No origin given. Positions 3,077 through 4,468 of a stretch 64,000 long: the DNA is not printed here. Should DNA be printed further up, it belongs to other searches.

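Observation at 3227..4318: Radical SAM-like enzyme with an atypical CX3CX3C cluster motif in a glycan locus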

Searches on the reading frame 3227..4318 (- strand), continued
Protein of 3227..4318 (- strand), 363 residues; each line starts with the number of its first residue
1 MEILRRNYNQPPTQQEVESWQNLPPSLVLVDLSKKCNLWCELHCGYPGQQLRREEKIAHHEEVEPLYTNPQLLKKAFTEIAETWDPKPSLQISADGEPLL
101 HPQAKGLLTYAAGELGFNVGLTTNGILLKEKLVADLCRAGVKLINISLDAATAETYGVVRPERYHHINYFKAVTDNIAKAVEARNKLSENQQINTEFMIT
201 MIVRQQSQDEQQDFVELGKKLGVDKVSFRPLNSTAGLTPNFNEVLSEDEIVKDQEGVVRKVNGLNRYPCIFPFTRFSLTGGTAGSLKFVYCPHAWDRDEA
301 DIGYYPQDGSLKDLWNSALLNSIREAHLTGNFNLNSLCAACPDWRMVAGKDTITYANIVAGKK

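Call 28: find_encoding_contigs(protein=P0016, flank=7000, max_places=1)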
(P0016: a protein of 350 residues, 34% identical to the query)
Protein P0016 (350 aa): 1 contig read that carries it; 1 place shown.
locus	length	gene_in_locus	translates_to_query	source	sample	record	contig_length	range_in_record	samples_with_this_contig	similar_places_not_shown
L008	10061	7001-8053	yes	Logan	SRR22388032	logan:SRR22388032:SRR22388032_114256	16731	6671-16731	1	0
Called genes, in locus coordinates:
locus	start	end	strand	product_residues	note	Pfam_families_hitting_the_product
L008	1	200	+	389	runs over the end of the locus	PF01075:Glyco_transf_9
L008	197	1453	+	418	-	PF13579:Glyco_trans_4_4, PF13439:Glyco_transf_4, PF20706:GT4-conflict, PF00534:Glycos_transf_1, PF13692:Glyco_trans_1_4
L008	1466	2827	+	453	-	PF01943:Polysacc_synt, PF13440:Polysacc_synt_3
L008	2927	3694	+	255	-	PF02353:CMAS (weak), PF13489:Methyltransf_23, PF13847:Methyltransf_31, PF08241:Methyltransf_11, PF08242:Methyltransf_12, PF13649:Methyltransf_25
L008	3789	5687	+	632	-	PF13522:GATase_6, PF13537:GATase_7, PF12481:DUF3700 (faint), PF00733:Asn_synthase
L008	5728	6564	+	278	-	PF13489:Methyltransf_23, PF13649:Methyltransf_25, PF13847:Methyltransf_31, PF08241:Methyltransf_11, PF08242:Methyltransf_12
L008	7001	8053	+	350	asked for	PF04055:Radical_SAM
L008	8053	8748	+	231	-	PF08889:WbqC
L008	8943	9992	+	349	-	PF01041:DegT_DnrJ_EryC1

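Call 29: find_encoding_contigs(protein=P0057, flank=7000, max_places=2)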
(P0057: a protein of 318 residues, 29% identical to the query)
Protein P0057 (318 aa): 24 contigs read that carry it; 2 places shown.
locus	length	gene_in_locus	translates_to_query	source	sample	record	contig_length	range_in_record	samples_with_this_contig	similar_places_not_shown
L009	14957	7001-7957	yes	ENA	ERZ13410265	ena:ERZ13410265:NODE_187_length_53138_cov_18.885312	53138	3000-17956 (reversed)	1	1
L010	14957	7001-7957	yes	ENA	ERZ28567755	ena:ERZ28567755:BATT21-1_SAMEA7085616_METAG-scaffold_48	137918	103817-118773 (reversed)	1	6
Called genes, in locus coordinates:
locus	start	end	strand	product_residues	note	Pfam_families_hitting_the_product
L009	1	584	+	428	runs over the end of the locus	PF02655:ATP-grasp_3 (weak), PF15632:ATPgrasp_Ter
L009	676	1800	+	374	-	PF01041:DegT_DnrJ_EryC1, PF01212:Beta_elim_lyase (weak)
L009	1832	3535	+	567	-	-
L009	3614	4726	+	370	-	-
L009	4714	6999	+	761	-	PF22674:C2185-like_N (weak), PF13692:Glyco_trans_1_4 (faint)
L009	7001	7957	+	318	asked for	PF04055:Radical_SAM, PF13186:SPASM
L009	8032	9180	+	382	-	PF01071:GARS_A, PF02222:ATP-grasp, PF02655:ATP-grasp_3, PF07478:Dala_Dala_lig_C, PF13535:ATP-grasp_4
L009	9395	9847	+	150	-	PF13578:Methyltransf_24 (weak)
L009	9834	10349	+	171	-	PF22674:C2185-like_N (weak)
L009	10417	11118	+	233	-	PF02348:CTP_transf_3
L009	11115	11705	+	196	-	PF13580:SIS_2, PF01380:SIS (weak)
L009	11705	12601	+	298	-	PF00389:2-Hacid_dh, PF02826:2-Hacid_dh_C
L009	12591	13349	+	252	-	PF00459:Inositol_P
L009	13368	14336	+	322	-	-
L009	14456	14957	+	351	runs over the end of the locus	PF01408:GFO_IDH_MocA, PF02894:GFO_IDH_MocA_C, PF22725:GFO_IDH_MocA_C3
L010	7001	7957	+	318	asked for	PF04055:Radical_SAM, PF13186:SPASM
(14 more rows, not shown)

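Call 30: find_encoding_contigs(protein=P0105, flank=7000, max_places=2)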
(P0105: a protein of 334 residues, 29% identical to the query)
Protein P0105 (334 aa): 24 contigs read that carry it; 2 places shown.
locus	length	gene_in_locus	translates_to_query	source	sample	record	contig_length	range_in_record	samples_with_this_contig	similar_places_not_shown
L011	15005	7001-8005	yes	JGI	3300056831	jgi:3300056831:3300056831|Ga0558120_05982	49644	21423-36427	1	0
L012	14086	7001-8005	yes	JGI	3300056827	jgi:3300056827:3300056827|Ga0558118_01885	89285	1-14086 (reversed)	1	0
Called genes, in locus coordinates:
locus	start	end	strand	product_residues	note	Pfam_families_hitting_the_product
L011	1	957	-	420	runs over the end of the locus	PF12704:MacB_PCD, PF02687:FtsX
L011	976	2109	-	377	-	PF25917:BSH_RND (weak), PF25973:BSH_CzcB (faint), PF25954:Beta-barrel_RND_2 (weak), PF25989:YknX_C (weak)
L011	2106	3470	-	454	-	PF02321:OEP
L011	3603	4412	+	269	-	PF01061:ABC2_membrane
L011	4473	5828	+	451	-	PF00005:ABC_tran, PF14524:Wzt_C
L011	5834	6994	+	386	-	PF01041:DegT_DnrJ_EryC1, PF00155:Aminotran_1_2 (weak)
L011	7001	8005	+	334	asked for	PF04055:Radical_SAM, PF13186:SPASM (weak)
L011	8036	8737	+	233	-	PF08889:WbqC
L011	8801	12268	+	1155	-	PF00535:Glycos_transf_2, PF13641:Glyco_tranf_2_3, PF13641:Glyco_tranf_2_3, PF00535:Glycos_transf_2, PF10111:Glyco_tranf_2_2, PF13439:Glyco_transf_4, PF00534:Glycos_transf_1, PF13692:Glyco_trans_1_4, +5 more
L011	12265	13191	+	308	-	PF00535:Glycos_transf_2, PF10111:Glyco_tranf_2_2, PF13641:Glyco_tranf_2_3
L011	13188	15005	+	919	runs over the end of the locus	PF01757:Acyl_transf_3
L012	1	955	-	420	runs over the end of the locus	PF12704:MacB_PCD, PF02687:FtsX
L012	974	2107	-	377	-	PF25917:BSH_RND (weak), PF25973:BSH_CzcB (faint), PF25954:Beta-barrel_RND_2 (weak), PF25989:YknX_C (weak)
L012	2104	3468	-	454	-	PF02321:OEP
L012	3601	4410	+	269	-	PF01061:ABC2_membrane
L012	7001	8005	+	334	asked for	PF04055:Radical_SAM, PF13186:SPASM (weak)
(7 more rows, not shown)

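Call 34: find_related_loci(query=A2, collection=genome_contigs, flank=7000)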
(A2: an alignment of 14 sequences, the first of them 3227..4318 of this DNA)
Query A2 (363 aa) in genome_contigs; peptide patterns used: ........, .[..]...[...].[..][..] (x = any residue, [..] = any of these).
66 stretches matched a pattern, but none encodes a relative of the query by tblastn (E <= 1e-3).

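Call 35: find_related_loci(query=window:3227-4318:-, collection=genome_contigs, flank=7000)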
Query window:3227-4318:- (363 aa) in genome_contigs; peptide patterns used: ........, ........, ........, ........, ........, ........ (x = any residue, [..] = any of these).
20 stretches matched a pattern, but none encodes a relative of the query by tblastn (E <= 1e-3).

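Call 43: search_protein_representatives(alignment_id=A2)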
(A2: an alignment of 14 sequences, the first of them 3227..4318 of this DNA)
Query: 14 sequences, 366 profile positions. Proteins with E-value up to 0.001 (for the whole library): 19445; up to 1e-10: 3016; up to 1e-30: 32. The best 150 are listed.
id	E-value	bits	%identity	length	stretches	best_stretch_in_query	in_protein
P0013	8.4e-186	633.4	-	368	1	1-365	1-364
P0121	2.9e-131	453.9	-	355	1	5-363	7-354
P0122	2.9e-107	374.9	-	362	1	3-362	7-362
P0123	8.1e-105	366.9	-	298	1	73-364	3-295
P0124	6.7e-73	261.9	-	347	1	11-354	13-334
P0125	1.9e-42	161.7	-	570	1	8-347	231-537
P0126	1.5e-41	158.8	-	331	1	19-362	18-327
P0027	1.8e-41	158.5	-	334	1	25-292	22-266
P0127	3.1e-41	157.7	-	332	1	28-363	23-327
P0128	1.0e-40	156.0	-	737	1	27-363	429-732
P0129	1.1e-39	152.7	-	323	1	25-348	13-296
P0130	4.4e-39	150.6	-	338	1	27-347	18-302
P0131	2.2e-38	148.3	-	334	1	28-361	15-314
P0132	9.8e-38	146.2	-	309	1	22-352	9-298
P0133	3.3e-37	144.5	-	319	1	15-347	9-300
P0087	1.5e-36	142.3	-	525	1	27-347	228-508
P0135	2.4e-35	138.3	-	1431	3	26-180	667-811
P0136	7.6e-35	136.7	-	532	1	28-347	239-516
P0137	2.8e-34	134.8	-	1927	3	28-185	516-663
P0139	9.3e-34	133.1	-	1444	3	27-245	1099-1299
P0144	1.4e-32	129.3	-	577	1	27-347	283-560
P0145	2.7e-32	128.3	-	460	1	26-347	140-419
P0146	3.4e-32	128.0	-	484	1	27-362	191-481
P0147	1.8e-31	125.6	-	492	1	27-348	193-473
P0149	2.7e-30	121.7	-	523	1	26-348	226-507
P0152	8.0e-30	120.2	-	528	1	26-347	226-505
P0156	1.7e-29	119.0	-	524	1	27-362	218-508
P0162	1.9e-28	115.6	-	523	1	28-348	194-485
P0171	2.8e-27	111.8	-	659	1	25-347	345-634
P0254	2.0e-21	92.5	-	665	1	13-348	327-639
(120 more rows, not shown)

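Call 45: search_protein_families(library=pfam, proteins=[P0087, P0125, P0128, P0136, P0144, P0135, P0137, P0139, P0171, P0254], max_evalue=0.0001)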
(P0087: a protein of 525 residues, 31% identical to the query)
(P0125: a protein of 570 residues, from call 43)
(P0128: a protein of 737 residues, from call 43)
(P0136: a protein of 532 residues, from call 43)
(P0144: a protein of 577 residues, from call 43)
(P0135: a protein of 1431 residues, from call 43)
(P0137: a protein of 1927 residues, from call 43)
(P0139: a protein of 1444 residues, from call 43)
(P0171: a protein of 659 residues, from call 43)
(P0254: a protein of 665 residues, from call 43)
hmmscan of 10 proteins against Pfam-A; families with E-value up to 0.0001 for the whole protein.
P0087 (525 aa): 2 families
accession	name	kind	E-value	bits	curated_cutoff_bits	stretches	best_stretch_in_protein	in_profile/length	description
PF04055.27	Radical_SAM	-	7.8e-18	65.6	29.5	1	236-377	3-144/166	Radical SAM superfamily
PF13186.11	SPASM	-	4.9e-10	40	21.5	1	438-505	1-67/67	Iron-sulfur cluster-binding domain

P0125 (570 aa): 3 families
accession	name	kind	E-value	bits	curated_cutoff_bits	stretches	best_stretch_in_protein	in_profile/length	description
PF08889.16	WbqC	-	3.3e-62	210.6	21.3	1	10-227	1-217/218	WbqC-like protein family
PF04055.27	Radical_SAM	-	1.9e-19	70.9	29.5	1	260-404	3-144/166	Radical SAM superfamily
PF13186.11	SPASM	-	3.6e-11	43.6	21.5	1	465-534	1-67/67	Iron-sulfur cluster-binding domain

P0128 (737 aa): 3 families
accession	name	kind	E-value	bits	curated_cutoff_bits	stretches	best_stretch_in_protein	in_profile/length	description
PF01041.23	DegT_DnrJ_EryC1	-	4.4e-101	339.1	19.8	1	16-377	4-359/360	DegT/DnrJ/EryC1/StrS aminotransferase family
PF04055.27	Radical_SAM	-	3.4e-16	60.3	29.5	1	437-587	3-145/166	Radical SAM superfamily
PF13186.11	SPASM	-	2.6e-08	34.5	21.5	1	645-712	1-67/67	Iron-sulfur cluster-binding domain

P0136 (532 aa): 2 families
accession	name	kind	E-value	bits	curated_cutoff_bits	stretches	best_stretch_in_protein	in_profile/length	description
PF04055.27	Radical_SAM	-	3e-21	76.7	29.5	1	246-381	3-139/166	Radical SAM superfamily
PF13186.11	SPASM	-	3.2e-11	43.8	21.5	1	446-513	1-67/67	Iron-sulfur cluster-binding domain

P0144 (577 aa): 2 families
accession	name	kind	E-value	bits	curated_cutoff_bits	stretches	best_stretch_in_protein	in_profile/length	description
PF04055.27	Radical_SAM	-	1.6e-18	67.8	29.5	1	291-424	3-137/166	Radical SAM superfamily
PF13186.11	SPASM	-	1.6e-05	25.5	21.5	1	490-556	1-66/67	Iron-sulfur cluster-binding domain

P0135 (1431 aa): 3 families
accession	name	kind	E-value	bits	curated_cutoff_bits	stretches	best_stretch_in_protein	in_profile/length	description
PF04055.27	Radical_SAM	-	1.1e-48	166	29.5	3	676-818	3-139/166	Radical SAM superfamily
PF13186.11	SPASM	-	6.1e-33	113.4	21.5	3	383-434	1-57/67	Iron-sulfur cluster-binding domain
PF13353.11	Fer4_12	-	3.8e-10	40.6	22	0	34-117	13-90/137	4Fe-4S single cluster domain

P0137 (1927 aa): 4 families
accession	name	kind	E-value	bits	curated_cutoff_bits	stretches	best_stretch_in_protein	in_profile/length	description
PF04055.27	Radical_SAM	-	1.7e-64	217.4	29.5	4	1175-1345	3-166/166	Radical SAM superfamily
PF13186.11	SPASM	-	5e-34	116.8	21.5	3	871-923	1-56/67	Iron-sulfur cluster-binding domain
PF02310.24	B12-binding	-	4.7e-09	36.6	32.1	1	38-138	19-120/121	B12 binding domain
PF13353.11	Fer4_12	-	2e-08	35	22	0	525-607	13-90/137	4Fe-4S single cluster domain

P0139 (1444 aa): 3 families
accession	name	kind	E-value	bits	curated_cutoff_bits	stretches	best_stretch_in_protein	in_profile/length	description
PF04055.27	Radical_SAM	-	1.1e-55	188.7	29.5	3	704-874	3-166/166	Radical SAM superfamily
PF13186.11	SPASM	-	2.3e-37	127.6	21.5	3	387-457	1-67/67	Iron-sulfur cluster-binding domain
PF13353.11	Fer4_12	-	1e-10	42.5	22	0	707-803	14-110/137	4Fe-4S single cluster domain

P0171 (659 aa): 4 families
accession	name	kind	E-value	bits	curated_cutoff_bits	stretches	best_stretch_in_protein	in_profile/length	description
PF00551.24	Formyl_trans_N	-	4.4e-22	79.1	26.1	1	87-196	70-179/181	Formyl transferase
PF04055.27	Radical_SAM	-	1.3e-18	68.1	29.5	1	355-491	3-139/166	Radical SAM superfamily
PF02911.23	Formyl_trans_C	-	1.7e-17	63.9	21.1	1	223-305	2-84/100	Formyl transferase, C-terminal domain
PF13186.11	SPASM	-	2.4e-12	47.4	21.5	1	564-631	1-67/67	Iron-sulfur cluster-binding domain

P0254 (665 aa): 4 families
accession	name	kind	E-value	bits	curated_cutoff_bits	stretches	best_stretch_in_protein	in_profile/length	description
PF00551.24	Formyl_trans_N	-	9e-23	81.4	26.1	1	13-178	14-180/181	Formyl transferase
PF04055.27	Radical_SAM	-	7.4e-11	42.9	29.5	1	352-494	7-138/166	Radical SAM superfamily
PF13186.11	SPASM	-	1.8e-10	41.4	21.5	1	568-635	1-67/67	Iron-sulfur cluster-binding domain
PF02911.23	Formyl_trans_C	-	6.5e-10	39.5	21.1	1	204-285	2-81/100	Formyl transferase, C-terminal domain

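Call 56: search_protein_families(library=pfam, alignment_id=A2, max_evalue=0.01)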
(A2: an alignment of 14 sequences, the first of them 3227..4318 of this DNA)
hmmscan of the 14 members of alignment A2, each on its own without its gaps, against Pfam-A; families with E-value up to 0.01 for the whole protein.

A. member 1, window:3227-4318:- (363 aa): 2 families
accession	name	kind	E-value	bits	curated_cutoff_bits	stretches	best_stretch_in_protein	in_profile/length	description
PF04055.27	Radical_SAM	-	1.5e-09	38.7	29.5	1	92-183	50-139/166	Radical SAM superfamily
PF13186.11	SPASM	-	0.0028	18.3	21.5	1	289-342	17-67/67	Iron-sulfur cluster-binding domain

B. families by the number of members that match (of 14 scanned): 2 families
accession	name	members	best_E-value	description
PF04055.27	Radical_SAM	14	2.1e-14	Radical SAM superfamily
PF13186.11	SPASM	3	0.0028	Iron-sulfur cluster-binding domain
